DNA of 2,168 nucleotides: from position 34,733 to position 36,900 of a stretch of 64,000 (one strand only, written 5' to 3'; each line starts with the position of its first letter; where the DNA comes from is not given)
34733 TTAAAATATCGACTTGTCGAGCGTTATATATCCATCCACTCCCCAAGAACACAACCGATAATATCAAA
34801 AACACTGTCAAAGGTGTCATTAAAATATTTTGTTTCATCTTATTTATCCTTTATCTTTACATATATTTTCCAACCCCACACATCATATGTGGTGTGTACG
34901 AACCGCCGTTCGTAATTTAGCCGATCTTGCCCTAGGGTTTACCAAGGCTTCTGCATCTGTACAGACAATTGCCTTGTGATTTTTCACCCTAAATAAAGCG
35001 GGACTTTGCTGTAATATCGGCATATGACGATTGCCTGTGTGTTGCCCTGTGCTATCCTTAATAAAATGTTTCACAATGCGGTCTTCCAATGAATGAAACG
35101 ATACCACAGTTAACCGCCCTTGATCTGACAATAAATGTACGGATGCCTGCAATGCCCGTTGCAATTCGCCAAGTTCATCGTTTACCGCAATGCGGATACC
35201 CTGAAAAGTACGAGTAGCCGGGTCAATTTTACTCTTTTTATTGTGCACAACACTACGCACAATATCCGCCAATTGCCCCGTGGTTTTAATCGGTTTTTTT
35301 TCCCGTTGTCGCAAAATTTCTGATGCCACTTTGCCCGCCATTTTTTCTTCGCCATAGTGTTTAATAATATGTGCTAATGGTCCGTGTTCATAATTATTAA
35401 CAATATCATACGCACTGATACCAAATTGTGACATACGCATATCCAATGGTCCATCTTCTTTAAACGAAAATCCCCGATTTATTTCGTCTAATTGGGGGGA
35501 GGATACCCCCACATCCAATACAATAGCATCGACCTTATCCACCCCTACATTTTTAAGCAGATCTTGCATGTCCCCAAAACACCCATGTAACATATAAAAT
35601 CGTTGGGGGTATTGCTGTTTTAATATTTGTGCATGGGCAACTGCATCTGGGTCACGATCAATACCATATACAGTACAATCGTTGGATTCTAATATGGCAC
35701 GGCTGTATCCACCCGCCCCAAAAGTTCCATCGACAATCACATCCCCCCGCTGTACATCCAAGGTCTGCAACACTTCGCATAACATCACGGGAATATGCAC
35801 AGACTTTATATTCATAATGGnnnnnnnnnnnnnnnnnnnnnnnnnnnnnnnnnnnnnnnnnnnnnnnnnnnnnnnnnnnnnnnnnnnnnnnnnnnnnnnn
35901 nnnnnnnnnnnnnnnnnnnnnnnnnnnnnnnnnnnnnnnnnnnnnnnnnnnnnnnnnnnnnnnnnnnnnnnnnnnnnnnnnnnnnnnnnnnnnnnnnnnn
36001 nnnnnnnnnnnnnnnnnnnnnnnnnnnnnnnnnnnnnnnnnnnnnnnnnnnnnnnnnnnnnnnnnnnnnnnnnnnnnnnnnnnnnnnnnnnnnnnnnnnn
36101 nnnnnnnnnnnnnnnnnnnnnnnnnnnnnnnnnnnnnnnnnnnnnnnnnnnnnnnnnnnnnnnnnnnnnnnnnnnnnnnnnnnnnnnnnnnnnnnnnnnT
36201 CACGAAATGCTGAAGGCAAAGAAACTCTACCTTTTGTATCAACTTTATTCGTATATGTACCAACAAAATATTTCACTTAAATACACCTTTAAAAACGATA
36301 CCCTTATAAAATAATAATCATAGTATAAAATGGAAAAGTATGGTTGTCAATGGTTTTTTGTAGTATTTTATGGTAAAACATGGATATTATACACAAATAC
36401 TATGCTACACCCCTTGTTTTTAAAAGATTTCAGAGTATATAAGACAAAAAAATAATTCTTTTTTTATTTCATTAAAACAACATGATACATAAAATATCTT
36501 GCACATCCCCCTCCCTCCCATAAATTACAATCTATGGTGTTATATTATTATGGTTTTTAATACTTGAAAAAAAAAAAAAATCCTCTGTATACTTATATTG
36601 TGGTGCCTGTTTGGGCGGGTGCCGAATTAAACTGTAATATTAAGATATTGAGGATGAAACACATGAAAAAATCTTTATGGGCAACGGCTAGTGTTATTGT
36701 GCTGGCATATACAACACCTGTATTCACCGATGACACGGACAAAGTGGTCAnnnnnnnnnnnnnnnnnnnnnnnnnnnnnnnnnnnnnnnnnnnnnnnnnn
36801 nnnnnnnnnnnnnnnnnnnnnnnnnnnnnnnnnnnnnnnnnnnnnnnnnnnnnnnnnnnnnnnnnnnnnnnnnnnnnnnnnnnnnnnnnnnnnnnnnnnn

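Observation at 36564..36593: A14 homopolymeric tract in the promoter spacer of the adhesin gene, a candidate phase-variation switch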

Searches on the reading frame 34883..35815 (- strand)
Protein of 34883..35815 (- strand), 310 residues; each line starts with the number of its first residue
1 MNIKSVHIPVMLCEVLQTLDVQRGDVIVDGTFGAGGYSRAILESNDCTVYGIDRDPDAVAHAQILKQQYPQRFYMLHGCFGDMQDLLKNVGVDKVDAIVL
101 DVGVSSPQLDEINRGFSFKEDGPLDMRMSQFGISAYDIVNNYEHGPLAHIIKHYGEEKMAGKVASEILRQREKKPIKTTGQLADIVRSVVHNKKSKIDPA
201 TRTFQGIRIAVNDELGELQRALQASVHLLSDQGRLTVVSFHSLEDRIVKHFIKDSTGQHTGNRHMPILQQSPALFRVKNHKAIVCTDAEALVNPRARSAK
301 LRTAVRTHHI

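Call 5: search_protein_families(library=pfam, proteins=[window:34883-35815:-])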
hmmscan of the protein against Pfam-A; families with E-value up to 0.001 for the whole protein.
window:34883-35815:- (310 aa): 2 families
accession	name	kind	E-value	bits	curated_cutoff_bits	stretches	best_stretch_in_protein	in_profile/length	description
PF01795.25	Methyltransf_5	-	1.9e-97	326.9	27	1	5-304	2-306/309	MraW methylase family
PF13847.12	Methyltransf_31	-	0.00041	20.5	27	0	33-101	13-81/145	Methyltransferase domain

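Call 20: find_related_loci(query=window:34883-35815:-, collection=genome_contigs, flank=4000)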
Query window:34883-35815:- (310 aa) in genome_contigs; peptide patterns used: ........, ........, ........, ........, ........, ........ (x = any residue, [..] = any of these).
102 stretches matched a pattern; 39 encode a relative of the query (tblastn E <= 1e-3); 39 distinct loci.
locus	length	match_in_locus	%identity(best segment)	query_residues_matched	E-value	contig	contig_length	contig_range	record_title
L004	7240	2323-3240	66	1-306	3e-132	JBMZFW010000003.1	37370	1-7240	MAG: Alphaproteobacteria bacterium isolate ME_XS_2301_6_bin_53 ME_XS_2301_6_bin_53_2, whole genome shotgun sequence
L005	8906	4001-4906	61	5-306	1e-126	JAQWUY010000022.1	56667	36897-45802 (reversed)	MAG: Alphaproteobacteria bacterium isolate cluster3_bin.116 k119_307454, whole genome shotgun sequence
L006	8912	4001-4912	55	7-307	6e-94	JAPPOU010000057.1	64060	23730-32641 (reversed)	MAG: Alphaproteobacteria bacterium isolate SB9155_S4_bin_4 NODE_44_length_64060_cov_10.3917, whole genome shotgun sequen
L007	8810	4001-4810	53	1-267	1e-88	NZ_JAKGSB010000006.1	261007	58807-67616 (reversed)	Zavarzinia marina strain Adcm-6A NODE_6_length_261007, whole genome shotgun sequence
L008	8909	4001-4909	56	7-306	4e-107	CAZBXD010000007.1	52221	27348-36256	MAG TPA_asm: uncultured Bdellovibrionales bacterium isolate SRP141376_co3_387 genome assembly, contig: NODE_1516_length_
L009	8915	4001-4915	46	6-306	8e-78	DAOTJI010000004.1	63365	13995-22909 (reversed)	MAG TPA_asm: Smithellaceae bacterium isolate AMR_MDS_3003 NODE_535_length_63365_cov_8.475944, whole genome shotgun seque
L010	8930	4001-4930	44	1-306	7e-77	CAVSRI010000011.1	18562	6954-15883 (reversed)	MAG: uncultured delta proteobacterium isolate MFD01476.bin.2.138 genome assembly, contig: contig_136388, whole genome sh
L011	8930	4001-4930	45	1-306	8e-76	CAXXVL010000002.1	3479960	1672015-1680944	MAG: Smithellaceae bacterium isolate ea3e3a57-e723-42e2-b213-d72c633126af genome assembly, contig: contig_2, whole genom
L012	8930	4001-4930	44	1-306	1e-73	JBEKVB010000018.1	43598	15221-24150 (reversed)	MAG: Smithellaceae bacterium isolate SPRUCE 595 SPRUCE_595_18, whole genome shotgun sequence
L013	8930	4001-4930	43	1-306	3e-73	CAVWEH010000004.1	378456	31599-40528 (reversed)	MAG: uncultured delta proteobacterium isolate MFD01299.bin.1.95 genome assembly, contig: contig_42601, whole genome shot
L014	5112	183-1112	44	1-306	8e-73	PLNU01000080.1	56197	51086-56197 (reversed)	MAG: Syntrophaceae bacterium isolate fen_1160 73.20120800_E1X.10_contig_21564, whole genome shotgun sequence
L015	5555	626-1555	44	1-306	2e-72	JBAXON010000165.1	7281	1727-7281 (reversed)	MAG: Deltaproteobacteria bacterium isolate ELA506 MAG506_165, whole genome shotgun sequence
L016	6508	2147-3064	42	7-306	1e-70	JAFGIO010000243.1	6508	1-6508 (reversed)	MAG: Deltaproteobacteria bacterium isolate Zod_Metabat.215 k87_9539691, whole genome shotgun sequence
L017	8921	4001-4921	44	7-306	7e-70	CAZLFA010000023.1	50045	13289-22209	MAG TPA_asm: uncultured Syntrophaceae bacterium isolate SRP278314_co1_340 genome assembly, contig: NODE_890_length_50045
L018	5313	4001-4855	42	7-304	2e-68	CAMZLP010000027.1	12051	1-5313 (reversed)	uncultured Thermus/Deinococcus group bacterium isolate TAG_MAG_00009 genome assembly, contig: TAG_MAG_00009_000000000091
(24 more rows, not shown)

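Call 25: find_encoding_contigs(protein=window:34883-35815:-, flank=3000, max_places=10)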
Protein window:34883-35815:- (310 aa): no gene with exactly this product is on record in the collection.

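Call 26: find_homologous_proteins(query=window:34883-35815:-, max_evalue=1e-60)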
Query window:34883-35815:- (310 aa): 7728 proteins with E <= 1e-60 among 8000 candidates; the best 120 are listed.
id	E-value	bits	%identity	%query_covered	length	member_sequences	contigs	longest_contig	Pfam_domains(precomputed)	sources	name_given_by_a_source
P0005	6.1e-204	694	100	100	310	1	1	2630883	PF01795.26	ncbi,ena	-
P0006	1.2e-142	493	75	98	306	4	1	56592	PF01795.26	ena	-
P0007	6.0e-138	478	71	100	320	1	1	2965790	PF01795.26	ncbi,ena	-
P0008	4.0e-136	472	71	98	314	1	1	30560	PF01795.26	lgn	-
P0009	5.4e-133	461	69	100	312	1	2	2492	PF01795.26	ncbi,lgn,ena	-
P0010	7.2e-128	444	67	99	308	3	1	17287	PF01795.26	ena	-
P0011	2.9e-123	429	66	99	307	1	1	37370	PF13847.13,PF01795.26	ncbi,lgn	ncbi:MAG: 16S rRNA (cytosine(1402)-N(4))-methyltransferase RsmH [Alphaproteobacteria bacterium]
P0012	3.8e-118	413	64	97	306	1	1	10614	PF13847.13,PF01795.26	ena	-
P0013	1.3e-114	401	61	97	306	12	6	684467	PF13847.13,PF01795.26,PF01728.26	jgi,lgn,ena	jgi:16S rRNA (cytosine1402-N4)-methyltransferase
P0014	4.8e-114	399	61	97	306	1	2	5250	PF13847.13,PF01795.26,PF01728.26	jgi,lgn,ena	-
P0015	8.7e-114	398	61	97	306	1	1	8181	PF13847.13,PF01795.26,PF01728.26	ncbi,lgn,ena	-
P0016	2.4e-113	397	60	97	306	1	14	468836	PF13847.13,PF01795.26,PF02475.24,PF01728.26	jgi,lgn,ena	-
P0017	8.9e-113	395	60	97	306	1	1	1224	PF13847.13,PF01795.26,PF02475.24,PF01728.26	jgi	-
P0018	2.4e-102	361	57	97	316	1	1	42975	PF01795.26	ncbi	-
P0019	5.2e-101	356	58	99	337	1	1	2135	PF01795.26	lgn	-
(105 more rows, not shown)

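Call 27: find_encoding_contigs(protein=P0005, flank=3000, max_places=10)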
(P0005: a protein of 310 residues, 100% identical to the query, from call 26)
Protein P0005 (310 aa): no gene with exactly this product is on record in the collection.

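Call 28: find_encoding_contigs(protein=P0007, flank=8000, max_places=10)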
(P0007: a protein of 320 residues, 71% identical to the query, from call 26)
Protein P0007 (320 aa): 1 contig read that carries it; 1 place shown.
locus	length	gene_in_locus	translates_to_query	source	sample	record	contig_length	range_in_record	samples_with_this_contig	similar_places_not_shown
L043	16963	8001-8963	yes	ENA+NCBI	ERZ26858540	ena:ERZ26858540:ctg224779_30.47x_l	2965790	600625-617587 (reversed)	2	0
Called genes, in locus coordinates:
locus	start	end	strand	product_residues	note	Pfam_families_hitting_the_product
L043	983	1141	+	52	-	-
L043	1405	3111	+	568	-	PF01565:FAD_binding_4 (weak), PF09330:Lact-deh-memb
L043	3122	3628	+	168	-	PF27200:YjaZ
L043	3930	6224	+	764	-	-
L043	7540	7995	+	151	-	PF02381:MraZ (weak)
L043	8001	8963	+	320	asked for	PF01795:Methyltransf_5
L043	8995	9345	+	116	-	-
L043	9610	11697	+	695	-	PF03717:PBP_dimer, PF21922:PBP_dimer_2 (weak), PF00905:Transpeptidase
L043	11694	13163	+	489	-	PF01225:Mur_ligase, PF08245:Mur_ligase_M, PF02875:Mur_ligase_C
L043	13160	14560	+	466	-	PF08245:Mur_ligase_M, PF02875:Mur_ligase_C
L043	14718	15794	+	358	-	PF00953:Glycos_transf_4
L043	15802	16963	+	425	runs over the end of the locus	PF21799:MurD-like_N (weak), PF08245:Mur_ligase_M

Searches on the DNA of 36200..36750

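Call 64: search_rna_families(source=window, start=36200, end=36750, threshold=evalue, max_evalue=1)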
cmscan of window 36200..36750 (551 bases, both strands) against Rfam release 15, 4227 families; matches with E-value up to 1: 1.
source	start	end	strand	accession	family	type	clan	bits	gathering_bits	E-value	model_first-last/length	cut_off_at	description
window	36331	36384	+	RF03027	RT-6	Gene; sRNA;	-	20.5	46.7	0.047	1-75/75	no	RT-6 RNA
